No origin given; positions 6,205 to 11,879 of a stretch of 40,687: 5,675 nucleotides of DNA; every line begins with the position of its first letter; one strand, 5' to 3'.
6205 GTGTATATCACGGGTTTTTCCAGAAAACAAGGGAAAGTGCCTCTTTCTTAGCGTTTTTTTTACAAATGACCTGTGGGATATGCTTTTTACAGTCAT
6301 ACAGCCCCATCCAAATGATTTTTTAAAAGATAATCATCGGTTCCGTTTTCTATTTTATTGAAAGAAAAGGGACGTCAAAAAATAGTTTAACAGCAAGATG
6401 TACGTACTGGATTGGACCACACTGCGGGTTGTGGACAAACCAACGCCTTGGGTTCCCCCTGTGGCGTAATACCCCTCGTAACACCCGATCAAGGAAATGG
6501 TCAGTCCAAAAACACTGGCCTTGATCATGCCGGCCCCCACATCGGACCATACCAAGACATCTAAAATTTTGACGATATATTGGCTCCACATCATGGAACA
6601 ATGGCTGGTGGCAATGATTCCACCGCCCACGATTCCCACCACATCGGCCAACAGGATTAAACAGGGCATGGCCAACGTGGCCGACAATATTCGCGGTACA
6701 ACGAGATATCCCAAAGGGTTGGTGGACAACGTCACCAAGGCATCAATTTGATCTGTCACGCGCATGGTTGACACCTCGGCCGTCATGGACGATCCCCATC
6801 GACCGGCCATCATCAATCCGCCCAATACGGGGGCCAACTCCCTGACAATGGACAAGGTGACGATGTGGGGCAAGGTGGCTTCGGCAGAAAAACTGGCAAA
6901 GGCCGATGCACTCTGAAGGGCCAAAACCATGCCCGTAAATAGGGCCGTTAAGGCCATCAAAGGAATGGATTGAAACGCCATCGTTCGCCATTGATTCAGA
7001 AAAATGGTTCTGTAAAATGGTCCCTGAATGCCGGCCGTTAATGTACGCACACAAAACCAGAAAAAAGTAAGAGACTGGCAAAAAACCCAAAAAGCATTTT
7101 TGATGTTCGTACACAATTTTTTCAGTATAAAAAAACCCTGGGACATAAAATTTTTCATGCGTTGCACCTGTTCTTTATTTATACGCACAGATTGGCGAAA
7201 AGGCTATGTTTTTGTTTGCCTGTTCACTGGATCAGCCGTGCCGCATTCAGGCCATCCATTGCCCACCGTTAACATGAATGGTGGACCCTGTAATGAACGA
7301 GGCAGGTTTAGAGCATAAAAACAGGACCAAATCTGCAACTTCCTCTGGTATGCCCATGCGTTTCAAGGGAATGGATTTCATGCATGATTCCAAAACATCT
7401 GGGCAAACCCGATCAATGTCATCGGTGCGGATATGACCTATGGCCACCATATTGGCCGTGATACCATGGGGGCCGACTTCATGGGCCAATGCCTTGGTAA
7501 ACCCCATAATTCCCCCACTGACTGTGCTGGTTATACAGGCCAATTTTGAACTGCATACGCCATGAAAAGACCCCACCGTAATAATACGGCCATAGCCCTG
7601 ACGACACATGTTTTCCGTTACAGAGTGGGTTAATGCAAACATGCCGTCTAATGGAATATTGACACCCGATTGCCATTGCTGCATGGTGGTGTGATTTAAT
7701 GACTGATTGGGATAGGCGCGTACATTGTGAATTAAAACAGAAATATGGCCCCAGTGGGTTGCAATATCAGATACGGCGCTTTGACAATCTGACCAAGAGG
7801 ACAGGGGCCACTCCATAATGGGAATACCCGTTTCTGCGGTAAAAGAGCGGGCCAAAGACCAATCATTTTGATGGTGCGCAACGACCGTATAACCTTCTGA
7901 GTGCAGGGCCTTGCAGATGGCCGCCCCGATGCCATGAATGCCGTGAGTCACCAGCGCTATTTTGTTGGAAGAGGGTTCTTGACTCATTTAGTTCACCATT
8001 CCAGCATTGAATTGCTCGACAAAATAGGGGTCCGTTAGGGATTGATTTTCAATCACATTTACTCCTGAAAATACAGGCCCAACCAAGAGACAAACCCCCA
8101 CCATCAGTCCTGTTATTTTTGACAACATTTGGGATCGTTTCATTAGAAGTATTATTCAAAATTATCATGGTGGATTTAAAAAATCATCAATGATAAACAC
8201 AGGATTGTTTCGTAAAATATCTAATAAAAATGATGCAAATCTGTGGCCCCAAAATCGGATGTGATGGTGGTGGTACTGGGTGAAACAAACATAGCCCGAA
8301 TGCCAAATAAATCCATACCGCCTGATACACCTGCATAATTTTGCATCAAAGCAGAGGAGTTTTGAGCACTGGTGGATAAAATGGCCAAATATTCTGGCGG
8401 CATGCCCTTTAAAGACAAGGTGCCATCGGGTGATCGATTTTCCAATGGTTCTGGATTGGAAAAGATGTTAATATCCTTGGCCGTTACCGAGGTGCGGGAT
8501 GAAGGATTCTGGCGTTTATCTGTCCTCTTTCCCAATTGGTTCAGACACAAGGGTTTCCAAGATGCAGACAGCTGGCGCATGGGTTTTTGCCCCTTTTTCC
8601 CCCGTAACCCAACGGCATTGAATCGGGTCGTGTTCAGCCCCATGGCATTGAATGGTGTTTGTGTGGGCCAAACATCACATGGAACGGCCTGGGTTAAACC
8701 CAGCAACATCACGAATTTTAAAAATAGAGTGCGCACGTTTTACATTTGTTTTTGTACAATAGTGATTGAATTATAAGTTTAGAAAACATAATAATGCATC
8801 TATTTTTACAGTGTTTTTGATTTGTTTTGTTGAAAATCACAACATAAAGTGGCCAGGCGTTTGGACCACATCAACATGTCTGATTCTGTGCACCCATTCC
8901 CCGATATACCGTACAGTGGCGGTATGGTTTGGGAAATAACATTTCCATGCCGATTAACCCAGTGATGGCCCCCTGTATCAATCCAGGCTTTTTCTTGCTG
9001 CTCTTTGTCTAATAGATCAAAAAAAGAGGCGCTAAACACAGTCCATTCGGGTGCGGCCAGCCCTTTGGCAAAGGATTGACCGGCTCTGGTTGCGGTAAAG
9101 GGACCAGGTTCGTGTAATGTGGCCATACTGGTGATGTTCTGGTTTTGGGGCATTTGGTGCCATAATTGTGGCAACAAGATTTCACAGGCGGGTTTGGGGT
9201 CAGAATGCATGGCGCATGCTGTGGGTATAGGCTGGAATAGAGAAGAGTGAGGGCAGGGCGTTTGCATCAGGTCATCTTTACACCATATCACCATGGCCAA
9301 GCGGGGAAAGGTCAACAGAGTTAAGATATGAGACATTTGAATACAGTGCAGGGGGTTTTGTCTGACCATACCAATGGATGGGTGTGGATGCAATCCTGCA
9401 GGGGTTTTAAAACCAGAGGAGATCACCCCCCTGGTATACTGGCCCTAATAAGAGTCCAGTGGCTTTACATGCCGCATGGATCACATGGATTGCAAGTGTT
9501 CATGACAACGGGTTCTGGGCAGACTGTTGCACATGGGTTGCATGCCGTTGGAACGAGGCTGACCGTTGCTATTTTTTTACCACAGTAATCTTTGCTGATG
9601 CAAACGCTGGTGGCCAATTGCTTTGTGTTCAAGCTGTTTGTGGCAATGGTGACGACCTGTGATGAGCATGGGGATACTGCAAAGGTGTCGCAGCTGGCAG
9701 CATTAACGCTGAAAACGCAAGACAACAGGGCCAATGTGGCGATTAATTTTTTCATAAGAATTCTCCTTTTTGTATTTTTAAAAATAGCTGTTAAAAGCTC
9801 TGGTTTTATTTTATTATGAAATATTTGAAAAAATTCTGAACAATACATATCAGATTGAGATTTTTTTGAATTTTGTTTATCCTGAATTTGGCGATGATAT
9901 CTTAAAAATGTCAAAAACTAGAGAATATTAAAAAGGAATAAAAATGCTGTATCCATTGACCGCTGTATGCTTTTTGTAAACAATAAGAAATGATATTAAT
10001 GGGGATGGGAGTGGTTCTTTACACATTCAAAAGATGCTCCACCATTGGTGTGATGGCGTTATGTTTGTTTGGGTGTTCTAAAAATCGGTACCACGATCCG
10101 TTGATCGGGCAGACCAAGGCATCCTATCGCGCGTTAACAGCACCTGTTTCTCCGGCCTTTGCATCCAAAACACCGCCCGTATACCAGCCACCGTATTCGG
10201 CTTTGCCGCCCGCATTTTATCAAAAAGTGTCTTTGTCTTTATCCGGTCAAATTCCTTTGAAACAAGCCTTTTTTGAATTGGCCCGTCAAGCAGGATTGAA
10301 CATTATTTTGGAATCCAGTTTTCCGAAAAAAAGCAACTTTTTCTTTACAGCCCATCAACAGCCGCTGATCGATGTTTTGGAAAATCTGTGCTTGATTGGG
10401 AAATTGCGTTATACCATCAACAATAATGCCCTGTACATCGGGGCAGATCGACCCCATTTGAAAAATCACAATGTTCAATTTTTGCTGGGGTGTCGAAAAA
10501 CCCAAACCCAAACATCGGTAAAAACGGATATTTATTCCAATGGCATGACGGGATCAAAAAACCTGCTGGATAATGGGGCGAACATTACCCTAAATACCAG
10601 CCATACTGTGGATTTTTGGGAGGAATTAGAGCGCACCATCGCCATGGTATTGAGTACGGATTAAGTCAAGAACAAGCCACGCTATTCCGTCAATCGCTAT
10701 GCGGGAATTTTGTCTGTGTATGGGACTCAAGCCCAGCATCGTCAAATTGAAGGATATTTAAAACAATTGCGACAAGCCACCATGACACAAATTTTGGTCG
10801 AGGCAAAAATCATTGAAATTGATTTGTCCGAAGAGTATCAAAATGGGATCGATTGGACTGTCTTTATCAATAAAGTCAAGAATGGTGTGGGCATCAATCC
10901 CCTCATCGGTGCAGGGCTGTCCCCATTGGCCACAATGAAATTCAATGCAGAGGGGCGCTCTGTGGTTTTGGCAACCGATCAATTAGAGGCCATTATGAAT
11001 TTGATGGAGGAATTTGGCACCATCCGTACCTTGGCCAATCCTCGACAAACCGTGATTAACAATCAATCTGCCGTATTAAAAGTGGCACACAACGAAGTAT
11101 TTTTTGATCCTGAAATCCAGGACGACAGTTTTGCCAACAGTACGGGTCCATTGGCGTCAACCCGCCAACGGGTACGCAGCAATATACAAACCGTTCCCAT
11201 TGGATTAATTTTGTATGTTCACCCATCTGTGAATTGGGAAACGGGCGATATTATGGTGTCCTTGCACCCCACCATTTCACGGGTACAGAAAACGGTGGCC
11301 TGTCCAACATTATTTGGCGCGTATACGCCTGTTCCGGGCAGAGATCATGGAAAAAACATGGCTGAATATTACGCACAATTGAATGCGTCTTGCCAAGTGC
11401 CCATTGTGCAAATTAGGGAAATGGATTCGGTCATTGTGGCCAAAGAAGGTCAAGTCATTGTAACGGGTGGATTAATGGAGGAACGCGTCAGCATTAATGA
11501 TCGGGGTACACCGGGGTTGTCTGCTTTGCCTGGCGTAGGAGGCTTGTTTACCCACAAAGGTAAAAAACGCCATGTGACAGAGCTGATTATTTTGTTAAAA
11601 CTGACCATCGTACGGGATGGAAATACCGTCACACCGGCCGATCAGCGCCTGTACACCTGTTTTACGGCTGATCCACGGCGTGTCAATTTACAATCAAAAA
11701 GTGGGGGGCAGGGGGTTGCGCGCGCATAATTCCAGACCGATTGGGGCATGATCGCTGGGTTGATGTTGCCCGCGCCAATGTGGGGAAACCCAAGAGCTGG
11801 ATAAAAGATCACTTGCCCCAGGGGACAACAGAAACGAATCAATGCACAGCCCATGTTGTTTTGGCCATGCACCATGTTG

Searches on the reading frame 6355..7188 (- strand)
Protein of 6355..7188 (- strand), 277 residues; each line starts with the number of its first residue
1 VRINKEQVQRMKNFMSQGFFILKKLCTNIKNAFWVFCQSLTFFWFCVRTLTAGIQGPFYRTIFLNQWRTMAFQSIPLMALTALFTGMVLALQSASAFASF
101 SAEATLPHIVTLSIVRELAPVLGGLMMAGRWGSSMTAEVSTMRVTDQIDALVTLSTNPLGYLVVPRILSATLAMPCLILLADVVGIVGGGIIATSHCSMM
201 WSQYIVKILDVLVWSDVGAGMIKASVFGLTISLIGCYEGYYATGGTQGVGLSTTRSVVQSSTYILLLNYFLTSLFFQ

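Call 84: search_protein_families(library=pfam, proteins=[window:6355-7188:-], max_evalue=0.001)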
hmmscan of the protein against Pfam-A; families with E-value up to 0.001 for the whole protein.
window:6355-7188:- (277 aa): 1 family
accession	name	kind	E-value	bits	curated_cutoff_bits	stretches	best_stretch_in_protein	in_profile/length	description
PF02405.21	MlaE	-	1.1e-69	234.7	22.5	1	63-273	1-211/212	Permease MlaE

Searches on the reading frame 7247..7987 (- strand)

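Call 84: search_protein_families(library=pfam, proteins=[window:7247-7987:-], max_evalue=0.001)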
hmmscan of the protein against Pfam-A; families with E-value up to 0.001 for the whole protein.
window:7247-7987:- (246 aa): 2 families
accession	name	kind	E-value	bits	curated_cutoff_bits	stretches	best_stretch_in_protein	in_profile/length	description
PF13561.12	adh_short_C2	-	4.4e-45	154.5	27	1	18-242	6-234/236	Enoyl-(Acyl carrier protein) reductase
PF00106.31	adh_short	-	2.2e-32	112.6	26.6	1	9-189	1-185/195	short chain dehydrogenase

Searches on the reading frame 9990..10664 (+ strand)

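Call 84: search_protein_families(library=pfam, proteins=[window:9990-10664:+], max_evalue=0.001)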
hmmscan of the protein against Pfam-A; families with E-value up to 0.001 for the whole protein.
window:9990-10664:+ (224 aa): 1 family
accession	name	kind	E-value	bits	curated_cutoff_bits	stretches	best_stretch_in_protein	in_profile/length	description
PF16344.10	FecR_C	-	5.9e-06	26.7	24.4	1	89-150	8-70/70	FecR, C-terminal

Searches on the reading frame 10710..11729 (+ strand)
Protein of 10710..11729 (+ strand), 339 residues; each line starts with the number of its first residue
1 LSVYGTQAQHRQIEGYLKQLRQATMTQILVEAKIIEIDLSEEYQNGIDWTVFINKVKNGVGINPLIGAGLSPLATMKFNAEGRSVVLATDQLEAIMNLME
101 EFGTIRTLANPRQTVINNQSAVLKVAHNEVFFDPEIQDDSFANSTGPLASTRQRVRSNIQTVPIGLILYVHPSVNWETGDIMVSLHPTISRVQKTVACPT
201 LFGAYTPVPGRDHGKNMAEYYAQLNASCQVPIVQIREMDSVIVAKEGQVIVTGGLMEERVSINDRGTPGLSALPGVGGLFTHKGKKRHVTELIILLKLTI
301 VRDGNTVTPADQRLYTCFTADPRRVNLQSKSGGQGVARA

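Call 84: search_protein_families(library=pfam, proteins=[window:10710-11729:+], max_evalue=0.001)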
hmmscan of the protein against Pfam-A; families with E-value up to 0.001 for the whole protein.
window:10710-11729:+ (339 aa): 1 family
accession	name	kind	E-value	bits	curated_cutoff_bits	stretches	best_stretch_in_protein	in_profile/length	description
PF00263.26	Secretin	-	9.6e-25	87.6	27.5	1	99-302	2-169/169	Bacterial type II and III secretion system protein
